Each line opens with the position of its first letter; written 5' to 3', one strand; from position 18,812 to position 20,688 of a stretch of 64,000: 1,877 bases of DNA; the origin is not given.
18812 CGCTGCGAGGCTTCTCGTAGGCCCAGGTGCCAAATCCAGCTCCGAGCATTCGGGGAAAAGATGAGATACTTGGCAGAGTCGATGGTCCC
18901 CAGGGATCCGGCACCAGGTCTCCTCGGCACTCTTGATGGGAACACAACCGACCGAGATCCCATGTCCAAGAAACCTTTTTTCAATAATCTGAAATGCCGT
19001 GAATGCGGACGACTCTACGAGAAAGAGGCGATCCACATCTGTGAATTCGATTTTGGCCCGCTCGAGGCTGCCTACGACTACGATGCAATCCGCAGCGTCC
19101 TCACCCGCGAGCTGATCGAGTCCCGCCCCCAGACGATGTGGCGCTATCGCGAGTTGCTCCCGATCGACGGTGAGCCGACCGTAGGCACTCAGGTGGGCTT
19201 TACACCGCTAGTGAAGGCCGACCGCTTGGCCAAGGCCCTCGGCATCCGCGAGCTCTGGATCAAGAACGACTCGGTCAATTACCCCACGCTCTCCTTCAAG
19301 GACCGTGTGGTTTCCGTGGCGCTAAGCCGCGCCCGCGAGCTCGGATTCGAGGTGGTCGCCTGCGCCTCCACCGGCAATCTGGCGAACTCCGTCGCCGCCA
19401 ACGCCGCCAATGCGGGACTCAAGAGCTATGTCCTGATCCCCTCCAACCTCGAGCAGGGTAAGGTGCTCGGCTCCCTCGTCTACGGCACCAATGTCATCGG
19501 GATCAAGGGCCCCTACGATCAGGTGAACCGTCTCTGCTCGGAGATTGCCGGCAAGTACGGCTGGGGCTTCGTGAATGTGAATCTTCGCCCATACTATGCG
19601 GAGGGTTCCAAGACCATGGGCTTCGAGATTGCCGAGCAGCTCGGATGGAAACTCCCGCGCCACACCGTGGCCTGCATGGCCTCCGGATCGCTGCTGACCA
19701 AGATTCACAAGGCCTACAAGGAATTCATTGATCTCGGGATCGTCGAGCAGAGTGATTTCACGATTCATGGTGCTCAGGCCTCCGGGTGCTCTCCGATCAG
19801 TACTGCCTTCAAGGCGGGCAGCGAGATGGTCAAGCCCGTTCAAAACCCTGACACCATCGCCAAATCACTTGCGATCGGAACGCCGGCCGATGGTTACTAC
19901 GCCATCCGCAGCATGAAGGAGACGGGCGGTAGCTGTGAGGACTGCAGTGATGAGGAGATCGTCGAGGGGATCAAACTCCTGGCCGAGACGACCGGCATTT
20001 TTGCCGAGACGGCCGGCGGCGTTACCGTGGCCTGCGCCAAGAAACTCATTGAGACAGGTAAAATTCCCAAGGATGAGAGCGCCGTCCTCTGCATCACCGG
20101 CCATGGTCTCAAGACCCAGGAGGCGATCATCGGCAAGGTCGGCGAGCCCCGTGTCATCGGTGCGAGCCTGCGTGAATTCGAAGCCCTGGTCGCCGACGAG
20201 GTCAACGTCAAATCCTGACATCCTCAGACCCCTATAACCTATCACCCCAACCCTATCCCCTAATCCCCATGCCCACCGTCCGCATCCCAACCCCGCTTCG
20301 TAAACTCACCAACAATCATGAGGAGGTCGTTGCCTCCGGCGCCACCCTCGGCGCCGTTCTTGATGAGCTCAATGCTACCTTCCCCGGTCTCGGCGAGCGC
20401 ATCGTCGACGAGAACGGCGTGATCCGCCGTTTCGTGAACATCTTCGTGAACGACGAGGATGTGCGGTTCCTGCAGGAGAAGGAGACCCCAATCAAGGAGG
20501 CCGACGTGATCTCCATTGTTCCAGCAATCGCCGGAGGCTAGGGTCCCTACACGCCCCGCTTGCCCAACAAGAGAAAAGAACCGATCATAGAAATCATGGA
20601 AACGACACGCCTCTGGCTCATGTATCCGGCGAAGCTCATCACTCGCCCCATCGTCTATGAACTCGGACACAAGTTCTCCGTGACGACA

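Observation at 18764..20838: SAM-I riboswitch controlling a ThrC-like enzyme, a GG-terminated sulfur-carrier protein and a stand-alone NIL protein: candidate protein-thiocarboxylate route to homocysteine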

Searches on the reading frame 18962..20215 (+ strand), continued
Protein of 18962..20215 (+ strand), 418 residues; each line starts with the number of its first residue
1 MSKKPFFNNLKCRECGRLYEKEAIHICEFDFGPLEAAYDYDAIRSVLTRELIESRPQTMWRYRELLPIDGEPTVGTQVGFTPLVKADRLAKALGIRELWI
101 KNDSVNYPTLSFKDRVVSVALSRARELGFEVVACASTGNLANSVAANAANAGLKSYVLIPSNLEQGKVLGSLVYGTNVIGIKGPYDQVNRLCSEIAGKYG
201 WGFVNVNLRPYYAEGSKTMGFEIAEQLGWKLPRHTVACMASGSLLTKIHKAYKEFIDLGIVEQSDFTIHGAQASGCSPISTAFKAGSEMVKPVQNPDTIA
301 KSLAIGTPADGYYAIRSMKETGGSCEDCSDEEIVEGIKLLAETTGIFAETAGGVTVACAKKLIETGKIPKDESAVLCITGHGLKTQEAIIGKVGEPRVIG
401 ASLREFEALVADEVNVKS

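Call 38: find_related_loci(query=A1, collection=genome_contigs, flank=8000)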
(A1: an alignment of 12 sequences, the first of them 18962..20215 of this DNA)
Query A1 (418 aa) in genome_contigs; peptide patterns used: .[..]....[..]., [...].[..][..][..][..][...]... (x = any residue, [..] = any of these).
600 stretches matched a pattern (row limit reached: there are more); 579 encode a relative of the query (tblastn E <= 1e-3); the best 80 are kept; 80 distinct loci.
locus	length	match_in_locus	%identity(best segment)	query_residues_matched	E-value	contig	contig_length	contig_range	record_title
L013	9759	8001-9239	82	1-413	0e+0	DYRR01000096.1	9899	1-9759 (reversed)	MAG TPA_asm: Chthoniobacter flavus isolate SulCav_GS10_10_4_61_12 SulCav_GS10_10_12471_length_9899_cov_6_320906, whole g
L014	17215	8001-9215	82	6-410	0e+0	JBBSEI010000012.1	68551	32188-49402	MAG: Chthoniobacterales bacterium isolate LS1_sbin.4 LS1_sbin.4_K_528486_L_68551_cov_21.0949, whole genome shotgun seque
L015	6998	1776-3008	80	6-416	0e+0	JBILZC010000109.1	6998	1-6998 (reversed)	MAG: Terrimicrobiaceae bacterium isolate ME2019-04-24_3300042353_group8_bin52 Rohwer_bin2613_scaffold_3499_c1, whole gen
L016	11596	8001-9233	77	5-415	0e+0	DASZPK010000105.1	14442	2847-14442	MAG TPA_asm: Chthoniobacteraceae bacterium isolate SMAG_U5969 k141_753532, whole genome shotgun sequence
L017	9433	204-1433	75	4-413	0e+0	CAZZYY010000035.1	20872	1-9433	MAG: uncultured Candidatus Methylacidiphilales bacterium isolate Brown_S.bin.4 genome assembly, contig: NODE_154_length_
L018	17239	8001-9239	75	1-414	0e+0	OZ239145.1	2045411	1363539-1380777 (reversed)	Candidatus Methylacidiphilaceae bacterium isolate MiH-22 genome assembly, chromosome: MiH-22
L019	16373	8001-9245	73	1-415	0e+0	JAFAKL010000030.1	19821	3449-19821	MAG: Verrucomicrobiota bacterium isolate CP_BE_RX_10 BE_RX_k147_1933370, whole genome shotgun sequence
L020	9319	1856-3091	71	6-418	0e+0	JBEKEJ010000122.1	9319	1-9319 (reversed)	MAG: Verrucomicrobiota bacterium isolate SPRUCE 203 SPRUCE_203_122, whole genome shotgun sequence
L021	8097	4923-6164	74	1-413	0e+0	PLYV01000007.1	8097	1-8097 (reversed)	MAG: Limisphaerales bacterium isolate palsa_1443 73.20120700_P3D.225_contig_13624, whole genome shotgun sequence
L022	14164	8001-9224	71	3-411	0e+0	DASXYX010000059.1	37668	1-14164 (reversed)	MAG TPA_asm: Verrucomicrobiia bacterium isolate SMAG_U4836 k141_4042287, whole genome shotgun sequence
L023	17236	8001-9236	72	6-416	0e+0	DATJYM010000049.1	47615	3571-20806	MAG TPA_asm: Candidatus Acidiferrales bacterium isolate SMAG_U15152 k141_1906860, whole genome shotgun sequence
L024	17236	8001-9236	72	6-416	0e+0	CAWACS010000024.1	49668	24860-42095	MAG: uncultured Verrucomicrobiae bacterium isolate MFD09286.bin.4.160 genome assembly, contig: contig_64736, whole genom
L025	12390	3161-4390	74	3-413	0e+0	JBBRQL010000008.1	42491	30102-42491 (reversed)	MAG: Verrucomicrobiota bacterium isolate metawrap_la1_43 W_la1_43_k141_429910L_42491_cov_12.7868, whole genome shotgun s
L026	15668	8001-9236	72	6-418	0e+0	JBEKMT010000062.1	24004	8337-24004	MAG: Verrucomicrobiota bacterium isolate SPRUCE 3 SPRUCE_3_62, whole genome shotgun sequence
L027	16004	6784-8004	73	6-413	0e+0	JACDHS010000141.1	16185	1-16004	MAG: Verrucomicrobia bacterium isolate MGR_bin444 SD2911_NODE_597_length_16185_cov_2.401918, whole genome shotgun sequen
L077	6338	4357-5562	61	5-407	7e-165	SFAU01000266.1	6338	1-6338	MAG: Microcystis novacekii Mn_MB_F_20050700_S1 S1_266, whole genome shotgun sequence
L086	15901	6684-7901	59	2-407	1e-162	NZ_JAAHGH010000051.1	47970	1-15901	MAG: Okeania sp. SIO2B3 2B3_NODE_51, whole genome shotgun sequence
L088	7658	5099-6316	59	2-407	1e-162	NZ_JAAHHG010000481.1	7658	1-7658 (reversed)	MAG: Okeania sp. SIO3B5 3B5_NODE_481, whole genome shotgun sequence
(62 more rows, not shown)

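Call 74: search_protein_families(library=pfam, proteins=[L005:7633-8076:+, L017:1461-1907:+], max_evalue=0.0001)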
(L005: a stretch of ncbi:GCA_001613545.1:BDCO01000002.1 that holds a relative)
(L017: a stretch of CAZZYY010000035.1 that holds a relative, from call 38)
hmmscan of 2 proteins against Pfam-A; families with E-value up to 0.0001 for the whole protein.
L005:7633-8076:+ (148 aa): 0 families

L017:1461-1907:+ (149 aa): 0 families

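Call 75: find_homologous_proteins(query=P0247)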
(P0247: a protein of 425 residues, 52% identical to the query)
Query P0247 (425 aa): 8000 proteins with E <= 0.001 among 8000 candidates; the best 120 are listed.
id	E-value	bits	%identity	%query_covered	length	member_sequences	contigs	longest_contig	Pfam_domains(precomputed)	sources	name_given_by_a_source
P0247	1.7e-276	934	100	100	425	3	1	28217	PF00291.32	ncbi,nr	ncbi:MAG TPA: threonine synthase [Micromonosporaceae bacterium]|nr:threonine synthase [Micromonospor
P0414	1.3e-247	839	89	100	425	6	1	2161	PF00291.32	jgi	jgi:threonine synthase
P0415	2.5e-246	835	87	100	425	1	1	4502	PF00291.32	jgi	-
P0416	2.6e-246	835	87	100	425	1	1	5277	PF00291.32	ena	-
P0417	4.2e-245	831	88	100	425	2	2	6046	PF00291.32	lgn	-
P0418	1.5e-244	829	87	100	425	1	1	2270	PF00291.32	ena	-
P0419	6.4e-244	827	87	100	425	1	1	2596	PF00291.32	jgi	-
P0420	3.8e-240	815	86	100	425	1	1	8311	PF00291.32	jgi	jgi:threonine synthase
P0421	3.8e-238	808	85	100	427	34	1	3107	PF00291.32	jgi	jgi:threonine synthase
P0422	5.6e-237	804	85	100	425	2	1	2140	PF00291.32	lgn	-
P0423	1.9e-232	789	84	100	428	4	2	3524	PF00291.32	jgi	jgi:threonine synthase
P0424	5.5e-228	775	81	100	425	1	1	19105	PF00291.32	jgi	jgi:threonine synthase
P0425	1.0e-226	771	81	100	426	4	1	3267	PF00291.32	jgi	jgi:threonine synthase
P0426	4.9e-226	768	82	96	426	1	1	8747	PF00291.32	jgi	jgi:threonine synthase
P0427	2.4e-225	766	81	100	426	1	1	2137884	PF00291.32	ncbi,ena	-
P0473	2.8e-220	749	79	100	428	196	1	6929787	PF00291.32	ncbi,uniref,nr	ncbi:threonine synthase [Micromonospora coriariae]|uniref:Threonine synthase n=1 Tax=Micromonospora 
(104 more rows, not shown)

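Call 76: find_encoding_contigs(protein=P0473, flank=6000, max_places=2)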
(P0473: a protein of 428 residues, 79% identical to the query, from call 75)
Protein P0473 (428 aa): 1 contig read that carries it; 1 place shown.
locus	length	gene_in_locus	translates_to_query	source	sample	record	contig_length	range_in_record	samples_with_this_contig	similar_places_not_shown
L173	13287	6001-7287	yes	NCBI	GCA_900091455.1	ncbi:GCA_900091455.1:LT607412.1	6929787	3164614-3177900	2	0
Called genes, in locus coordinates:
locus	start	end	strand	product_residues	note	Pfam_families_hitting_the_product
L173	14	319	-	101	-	PF01022:HTH_5, PF12840:HTH_20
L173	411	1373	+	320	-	PF00892:EamA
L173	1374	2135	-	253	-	-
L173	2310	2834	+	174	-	-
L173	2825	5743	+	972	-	-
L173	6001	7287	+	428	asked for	PF00291:PALP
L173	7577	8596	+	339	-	PF00583:Acetyltransf_1, PF13508:Acetyltransf_7 (faint)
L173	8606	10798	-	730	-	-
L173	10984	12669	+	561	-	PF00171:Aldedh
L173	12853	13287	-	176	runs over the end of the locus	PF00583:Acetyltransf_1, PF13673:Acetyltransf_10 (weak), PF13508:Acetyltransf_7, PF08445:FR47 (weak)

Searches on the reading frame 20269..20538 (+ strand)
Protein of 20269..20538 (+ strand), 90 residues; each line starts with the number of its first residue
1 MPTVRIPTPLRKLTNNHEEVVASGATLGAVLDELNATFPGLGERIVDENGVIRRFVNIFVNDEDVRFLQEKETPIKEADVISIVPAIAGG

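Call 3: search_protein_families(library=pfam, proteins=[window:20269-20538:+], max_evalue=0.01)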
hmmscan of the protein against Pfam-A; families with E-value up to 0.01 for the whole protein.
window:20269-20538:+ (90 aa): 2 families
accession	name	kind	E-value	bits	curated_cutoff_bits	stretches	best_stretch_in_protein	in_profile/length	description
PF02597.26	ThiS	-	3.7e-18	66.3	22.5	1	4-90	1-76/76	ThiS family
PF09138.17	Urm1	-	0.0034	18.2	21.8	1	47-90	53-96/96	Urm1 (Ubiquitin related modifier)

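Call 4: search_protein_families(library=ncbifam, proteins=[window:20269-20538:+], max_evalue=0.01)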
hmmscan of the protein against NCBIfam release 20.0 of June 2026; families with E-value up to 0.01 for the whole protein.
window:20269-20538:+ (90 aa): 5 families
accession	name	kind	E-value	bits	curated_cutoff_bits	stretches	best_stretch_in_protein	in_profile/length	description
NF041918.1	SAMP1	equivalog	3.9e-16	59.4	60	1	8-90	7-91/91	ubiquitin-like small modifier protein 1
TIGR01687.1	moaD_arch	subfamily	2e-12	47.5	49.5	1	4-90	3-88/88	MoaD family protein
NF053661.1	Urm1_like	equivalog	1.7e-06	28.1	70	1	4-90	2-79/79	Urm1-like protein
TIGR01683.1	thiS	equivalog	0.0014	18.9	37.45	0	45-90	19-64/64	sulfur carrier protein ThiS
TIGR01682.1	moaD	equivalog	0.0057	17.5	66.15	1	22-90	24-80/80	molybdopterin converting factor subunit 1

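Call 22: search_solved_structures(query=window:20269-20538:+, max_evalue=0.1, show_alignments=2)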
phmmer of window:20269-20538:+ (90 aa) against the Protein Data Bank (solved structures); distinct sequences matched with E-value up to 0.1: 11.
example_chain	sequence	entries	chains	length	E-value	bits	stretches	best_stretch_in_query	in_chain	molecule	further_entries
3dwg_C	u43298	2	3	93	1.4e-21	79.4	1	3-90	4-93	9.5 kDa culture filtrate antigen cfp10A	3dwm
4n6e_B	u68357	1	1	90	5.8e-18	67.8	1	3-90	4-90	ThiS/MoaD family protein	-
1v8c_A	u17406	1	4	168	1.2e-09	41.3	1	3-90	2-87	MoaD related protein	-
2m19_A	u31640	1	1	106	1.9e-07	34.3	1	23-90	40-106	Molybdopterin converting factor subunit 1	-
2g1e_A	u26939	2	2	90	7.2e-05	26.1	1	1-90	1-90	hypothetical protein Ta0895 | Putative uncharacterized protein Ta0895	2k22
2l52_A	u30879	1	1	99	0.00041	23.6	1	20-90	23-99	METHANOSARCINA ACETIVORANS SAMP1 HOMOLOG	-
2cu3_A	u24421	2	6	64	0.03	17.7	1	44-90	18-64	unknown function protein | Putative thiamine biosynthesis protein ThiS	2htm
3po0_A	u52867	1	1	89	0.053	16.9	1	22-90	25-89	Small archaeal modifier protein 1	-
4hro_A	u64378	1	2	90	0.055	16.9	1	22-90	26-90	Small archaeal modifier protein 1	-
2l83_A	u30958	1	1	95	0.065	16.6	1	22-90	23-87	Small archaeal modifier protein 1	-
3rpf_C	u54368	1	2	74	0.076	16.4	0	64-90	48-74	Molybdopterin converting factor, subunit 1 (MoaD)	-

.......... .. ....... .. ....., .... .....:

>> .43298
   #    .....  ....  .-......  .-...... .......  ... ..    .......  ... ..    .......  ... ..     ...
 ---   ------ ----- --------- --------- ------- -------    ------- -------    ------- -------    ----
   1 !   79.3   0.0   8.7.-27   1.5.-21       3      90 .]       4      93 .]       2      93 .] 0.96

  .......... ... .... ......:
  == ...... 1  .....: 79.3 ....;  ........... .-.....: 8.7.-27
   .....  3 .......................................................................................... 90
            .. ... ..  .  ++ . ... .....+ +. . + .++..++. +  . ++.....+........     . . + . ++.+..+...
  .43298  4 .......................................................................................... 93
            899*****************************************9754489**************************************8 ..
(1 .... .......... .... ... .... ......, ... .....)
